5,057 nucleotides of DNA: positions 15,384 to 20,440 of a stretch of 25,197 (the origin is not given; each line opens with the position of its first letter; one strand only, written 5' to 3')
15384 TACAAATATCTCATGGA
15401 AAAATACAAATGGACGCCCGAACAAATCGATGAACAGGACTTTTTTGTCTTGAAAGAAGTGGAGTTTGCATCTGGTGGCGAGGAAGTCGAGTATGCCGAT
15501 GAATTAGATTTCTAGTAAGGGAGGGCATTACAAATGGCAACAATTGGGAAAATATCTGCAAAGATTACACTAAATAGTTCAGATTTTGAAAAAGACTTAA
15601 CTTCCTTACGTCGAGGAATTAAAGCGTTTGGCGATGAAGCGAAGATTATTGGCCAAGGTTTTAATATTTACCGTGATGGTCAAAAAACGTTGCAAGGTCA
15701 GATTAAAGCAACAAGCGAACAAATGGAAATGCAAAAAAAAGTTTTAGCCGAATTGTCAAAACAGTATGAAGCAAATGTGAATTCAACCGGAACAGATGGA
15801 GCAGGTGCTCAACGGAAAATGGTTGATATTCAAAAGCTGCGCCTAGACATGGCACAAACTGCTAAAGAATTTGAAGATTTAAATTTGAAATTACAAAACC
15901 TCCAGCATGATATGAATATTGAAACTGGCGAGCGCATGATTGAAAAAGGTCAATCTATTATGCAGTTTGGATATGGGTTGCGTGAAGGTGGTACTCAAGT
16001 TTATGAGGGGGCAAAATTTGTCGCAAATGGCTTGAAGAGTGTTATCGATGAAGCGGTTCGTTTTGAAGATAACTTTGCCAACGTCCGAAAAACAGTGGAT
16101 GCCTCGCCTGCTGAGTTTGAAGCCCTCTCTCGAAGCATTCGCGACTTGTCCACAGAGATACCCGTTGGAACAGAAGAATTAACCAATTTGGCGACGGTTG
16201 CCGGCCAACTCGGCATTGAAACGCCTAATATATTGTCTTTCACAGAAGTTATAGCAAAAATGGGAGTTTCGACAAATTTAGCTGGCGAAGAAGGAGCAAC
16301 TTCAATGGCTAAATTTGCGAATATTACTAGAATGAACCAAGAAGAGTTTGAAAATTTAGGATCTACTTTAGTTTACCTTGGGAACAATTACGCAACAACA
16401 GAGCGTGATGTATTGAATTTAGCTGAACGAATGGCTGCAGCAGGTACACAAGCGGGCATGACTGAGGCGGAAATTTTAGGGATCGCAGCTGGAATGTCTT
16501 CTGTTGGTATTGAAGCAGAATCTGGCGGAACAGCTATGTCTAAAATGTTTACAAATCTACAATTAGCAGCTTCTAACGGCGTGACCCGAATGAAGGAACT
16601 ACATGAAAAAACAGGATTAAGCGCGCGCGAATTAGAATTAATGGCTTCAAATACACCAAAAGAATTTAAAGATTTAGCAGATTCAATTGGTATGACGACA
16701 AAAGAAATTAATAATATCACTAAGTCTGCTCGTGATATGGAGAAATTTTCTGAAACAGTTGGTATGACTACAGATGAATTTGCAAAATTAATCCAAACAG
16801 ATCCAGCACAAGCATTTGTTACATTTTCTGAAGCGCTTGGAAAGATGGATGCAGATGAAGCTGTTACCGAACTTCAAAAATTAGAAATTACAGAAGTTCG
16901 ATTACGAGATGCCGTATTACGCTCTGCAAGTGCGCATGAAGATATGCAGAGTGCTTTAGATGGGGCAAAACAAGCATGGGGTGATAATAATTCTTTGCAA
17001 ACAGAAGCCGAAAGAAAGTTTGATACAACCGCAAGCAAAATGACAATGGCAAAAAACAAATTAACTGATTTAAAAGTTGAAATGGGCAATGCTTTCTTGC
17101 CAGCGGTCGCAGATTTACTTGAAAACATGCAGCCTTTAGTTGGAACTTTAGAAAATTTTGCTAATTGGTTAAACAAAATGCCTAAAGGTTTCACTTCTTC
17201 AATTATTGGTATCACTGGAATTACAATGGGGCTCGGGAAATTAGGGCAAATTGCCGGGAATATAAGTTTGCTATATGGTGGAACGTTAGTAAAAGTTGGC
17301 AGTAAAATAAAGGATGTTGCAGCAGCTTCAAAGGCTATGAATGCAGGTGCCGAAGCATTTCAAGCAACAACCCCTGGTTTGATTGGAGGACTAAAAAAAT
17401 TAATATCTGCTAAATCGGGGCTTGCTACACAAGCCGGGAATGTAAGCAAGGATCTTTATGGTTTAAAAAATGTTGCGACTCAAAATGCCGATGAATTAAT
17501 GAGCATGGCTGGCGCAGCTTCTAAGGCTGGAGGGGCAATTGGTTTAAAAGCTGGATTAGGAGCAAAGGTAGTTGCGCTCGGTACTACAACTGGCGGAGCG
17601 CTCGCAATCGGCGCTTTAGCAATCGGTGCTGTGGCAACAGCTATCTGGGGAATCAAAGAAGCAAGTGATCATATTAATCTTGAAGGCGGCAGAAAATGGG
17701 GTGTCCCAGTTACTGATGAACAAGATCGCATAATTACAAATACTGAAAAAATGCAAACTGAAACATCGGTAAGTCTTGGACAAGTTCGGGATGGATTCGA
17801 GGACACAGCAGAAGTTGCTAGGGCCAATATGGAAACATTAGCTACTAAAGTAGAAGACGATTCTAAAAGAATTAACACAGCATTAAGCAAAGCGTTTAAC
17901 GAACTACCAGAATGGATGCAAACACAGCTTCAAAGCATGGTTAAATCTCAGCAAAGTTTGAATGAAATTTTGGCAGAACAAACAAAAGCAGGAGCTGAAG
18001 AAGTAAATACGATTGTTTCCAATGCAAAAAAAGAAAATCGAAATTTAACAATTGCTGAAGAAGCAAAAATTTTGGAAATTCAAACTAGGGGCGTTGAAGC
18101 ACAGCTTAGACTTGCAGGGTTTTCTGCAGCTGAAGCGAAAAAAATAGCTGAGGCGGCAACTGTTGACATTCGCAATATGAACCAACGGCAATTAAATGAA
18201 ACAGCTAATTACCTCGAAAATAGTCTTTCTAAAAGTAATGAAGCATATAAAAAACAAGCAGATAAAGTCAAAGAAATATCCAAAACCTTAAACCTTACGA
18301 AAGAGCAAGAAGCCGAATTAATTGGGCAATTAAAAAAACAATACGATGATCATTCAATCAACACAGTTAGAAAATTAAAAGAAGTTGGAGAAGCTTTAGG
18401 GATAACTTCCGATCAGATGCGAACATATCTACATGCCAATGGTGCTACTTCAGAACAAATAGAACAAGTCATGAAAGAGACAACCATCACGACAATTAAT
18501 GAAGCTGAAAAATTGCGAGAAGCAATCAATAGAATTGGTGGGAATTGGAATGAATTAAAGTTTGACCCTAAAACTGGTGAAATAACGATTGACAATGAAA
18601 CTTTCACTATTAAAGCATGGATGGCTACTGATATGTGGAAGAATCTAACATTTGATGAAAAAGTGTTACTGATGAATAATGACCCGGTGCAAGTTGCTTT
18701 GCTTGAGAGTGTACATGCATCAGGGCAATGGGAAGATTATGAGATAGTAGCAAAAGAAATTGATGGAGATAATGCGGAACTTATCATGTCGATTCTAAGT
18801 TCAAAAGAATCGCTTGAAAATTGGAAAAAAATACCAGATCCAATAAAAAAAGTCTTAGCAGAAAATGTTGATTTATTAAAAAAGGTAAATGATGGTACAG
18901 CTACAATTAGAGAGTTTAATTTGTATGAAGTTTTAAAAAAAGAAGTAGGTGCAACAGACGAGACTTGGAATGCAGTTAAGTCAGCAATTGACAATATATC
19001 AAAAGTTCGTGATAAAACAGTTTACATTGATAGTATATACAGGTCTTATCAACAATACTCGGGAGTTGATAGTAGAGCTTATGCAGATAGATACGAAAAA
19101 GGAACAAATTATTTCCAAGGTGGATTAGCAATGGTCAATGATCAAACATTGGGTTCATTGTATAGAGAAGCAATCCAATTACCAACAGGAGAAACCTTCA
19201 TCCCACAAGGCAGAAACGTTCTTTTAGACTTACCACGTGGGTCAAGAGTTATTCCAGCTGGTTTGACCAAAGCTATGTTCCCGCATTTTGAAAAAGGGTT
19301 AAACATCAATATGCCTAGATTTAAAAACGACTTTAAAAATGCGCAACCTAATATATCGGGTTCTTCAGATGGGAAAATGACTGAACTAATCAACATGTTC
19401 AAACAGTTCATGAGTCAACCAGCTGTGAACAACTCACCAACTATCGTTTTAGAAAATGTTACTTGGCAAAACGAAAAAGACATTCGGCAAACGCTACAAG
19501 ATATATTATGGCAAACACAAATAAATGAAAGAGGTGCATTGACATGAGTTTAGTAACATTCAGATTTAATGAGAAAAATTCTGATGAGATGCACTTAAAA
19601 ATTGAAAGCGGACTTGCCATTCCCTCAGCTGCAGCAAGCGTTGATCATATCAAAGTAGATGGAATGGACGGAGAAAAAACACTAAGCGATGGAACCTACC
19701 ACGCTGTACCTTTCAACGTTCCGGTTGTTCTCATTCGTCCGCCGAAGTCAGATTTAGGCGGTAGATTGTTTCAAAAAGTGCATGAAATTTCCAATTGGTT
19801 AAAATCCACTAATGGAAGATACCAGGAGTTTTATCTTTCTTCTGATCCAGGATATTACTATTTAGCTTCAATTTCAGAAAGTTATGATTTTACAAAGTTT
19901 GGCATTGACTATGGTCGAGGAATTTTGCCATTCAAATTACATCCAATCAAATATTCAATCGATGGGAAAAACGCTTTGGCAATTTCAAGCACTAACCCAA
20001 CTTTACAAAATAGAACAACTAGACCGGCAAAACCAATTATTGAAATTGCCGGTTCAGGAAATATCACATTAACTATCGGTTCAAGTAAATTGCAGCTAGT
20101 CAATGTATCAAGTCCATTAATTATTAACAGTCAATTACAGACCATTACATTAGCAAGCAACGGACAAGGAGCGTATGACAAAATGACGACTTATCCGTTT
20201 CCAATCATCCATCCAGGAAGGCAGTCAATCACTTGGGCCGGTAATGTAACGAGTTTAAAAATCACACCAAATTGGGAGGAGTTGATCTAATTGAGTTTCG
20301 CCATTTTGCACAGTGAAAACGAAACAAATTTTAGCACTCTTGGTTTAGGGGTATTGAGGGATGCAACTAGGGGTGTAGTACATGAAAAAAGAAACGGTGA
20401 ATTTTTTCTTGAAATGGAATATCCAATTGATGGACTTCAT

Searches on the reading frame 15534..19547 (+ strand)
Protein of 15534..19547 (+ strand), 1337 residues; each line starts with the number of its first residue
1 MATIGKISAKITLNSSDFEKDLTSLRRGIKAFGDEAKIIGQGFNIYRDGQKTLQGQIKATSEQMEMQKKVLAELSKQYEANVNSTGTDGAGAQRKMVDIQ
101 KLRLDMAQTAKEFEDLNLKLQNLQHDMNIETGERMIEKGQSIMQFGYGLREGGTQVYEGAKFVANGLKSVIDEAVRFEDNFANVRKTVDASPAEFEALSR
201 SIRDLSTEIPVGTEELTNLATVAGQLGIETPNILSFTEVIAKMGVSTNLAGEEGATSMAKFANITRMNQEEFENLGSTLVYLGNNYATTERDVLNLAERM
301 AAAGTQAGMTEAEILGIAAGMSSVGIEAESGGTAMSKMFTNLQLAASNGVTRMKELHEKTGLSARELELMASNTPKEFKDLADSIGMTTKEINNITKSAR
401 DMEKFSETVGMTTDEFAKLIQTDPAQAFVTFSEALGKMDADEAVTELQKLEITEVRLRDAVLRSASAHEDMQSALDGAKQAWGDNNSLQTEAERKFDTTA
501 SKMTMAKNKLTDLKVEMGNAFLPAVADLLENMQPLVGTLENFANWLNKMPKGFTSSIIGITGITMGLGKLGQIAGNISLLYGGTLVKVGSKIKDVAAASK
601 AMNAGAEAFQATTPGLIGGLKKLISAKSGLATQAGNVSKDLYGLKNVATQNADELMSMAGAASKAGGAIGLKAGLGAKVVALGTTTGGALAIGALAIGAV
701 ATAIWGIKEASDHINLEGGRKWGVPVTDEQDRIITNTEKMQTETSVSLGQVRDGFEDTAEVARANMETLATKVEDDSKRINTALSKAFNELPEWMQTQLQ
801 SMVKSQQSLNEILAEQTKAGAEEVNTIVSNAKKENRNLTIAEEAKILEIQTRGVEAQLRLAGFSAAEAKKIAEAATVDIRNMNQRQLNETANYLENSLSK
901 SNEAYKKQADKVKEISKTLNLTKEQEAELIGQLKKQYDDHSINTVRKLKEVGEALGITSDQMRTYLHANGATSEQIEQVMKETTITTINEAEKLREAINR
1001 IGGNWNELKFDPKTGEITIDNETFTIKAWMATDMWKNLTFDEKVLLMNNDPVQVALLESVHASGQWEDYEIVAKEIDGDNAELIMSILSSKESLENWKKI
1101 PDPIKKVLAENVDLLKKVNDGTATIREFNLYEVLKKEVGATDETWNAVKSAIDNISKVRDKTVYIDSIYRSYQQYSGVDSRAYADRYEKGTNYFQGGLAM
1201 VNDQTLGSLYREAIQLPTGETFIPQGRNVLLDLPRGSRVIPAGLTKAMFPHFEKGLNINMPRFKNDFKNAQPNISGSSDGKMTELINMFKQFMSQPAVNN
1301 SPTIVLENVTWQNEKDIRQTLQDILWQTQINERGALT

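Call 64: search_protein_families(library=phrogs, proteins=[window:15534-19547:+], max_evalue=0.001)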
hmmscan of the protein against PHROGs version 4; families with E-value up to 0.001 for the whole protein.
window:15534-19547:+ (1337 aa): 19 families
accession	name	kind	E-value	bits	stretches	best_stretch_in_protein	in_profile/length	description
phrog_1293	-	tail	2e-174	583.6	2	2-1157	4-1121/1424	tail length tape measure protein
phrog_13339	-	tail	1.3e-83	282.3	2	97-399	15-307/2156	tail length tape measure protein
phrog_17321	-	unknown function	7.4e-79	266.5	1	131-586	53-518/1484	-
phrog_1533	-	tail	2.4e-58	198.7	2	81-1320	170-1173/1688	tail length tape measure protein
phrog_167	-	tail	1.7e-49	169.6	2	20-772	131-750/1555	tail length tape measure protein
phrog_28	-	tail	5.2e-41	142.2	1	44-1021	127-949/1228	tail length tape measure protein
phrog_23108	-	tail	5.5e-40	137.9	2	177-368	452-645/1552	tail length tape measure protein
phrog_17594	-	tail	9.6e-39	133.7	2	174-370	178-374/1582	tail length tape measure protein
phrog_12579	-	unknown function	1.5e-37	131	2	1161-1281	351-474/545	-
phrog_4704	-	tail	1.7e-33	117.2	1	2-371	6-416/625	tail length tape measure protein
phrog_1272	-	tail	9.9e-31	107.4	1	3-1158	81-1078/1606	tail length tape measure protein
phrog_14441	-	tail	4.8e-29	102.8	1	171-335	75-239/241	tail length tape measure protein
phrog_5218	-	unknown function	3.8e-22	79.3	1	25-984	27-972/1599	-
phrog_30543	-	tail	1.9e-19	70.1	2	163-391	57-295/1167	tail length tape measure protein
phrog_991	-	tail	5.3e-15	55.1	1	20-703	121-655/1966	tail length tape measure protein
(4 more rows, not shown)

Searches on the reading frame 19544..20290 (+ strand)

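Call 64: search_protein_families(library=phrogs, proteins=[window:19544-20290:+], max_evalue=0.001)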
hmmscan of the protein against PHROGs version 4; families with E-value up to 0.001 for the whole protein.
window:19544-20290:+ (248 aa): 2 families
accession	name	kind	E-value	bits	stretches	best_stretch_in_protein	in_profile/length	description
phrog_33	-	tail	1.2e-32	114.7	1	6-244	39-277/651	distal tail protein Dit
phrog_202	-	tail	2.5e-12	47.5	1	2-168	19-184/523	distal tail protein Dit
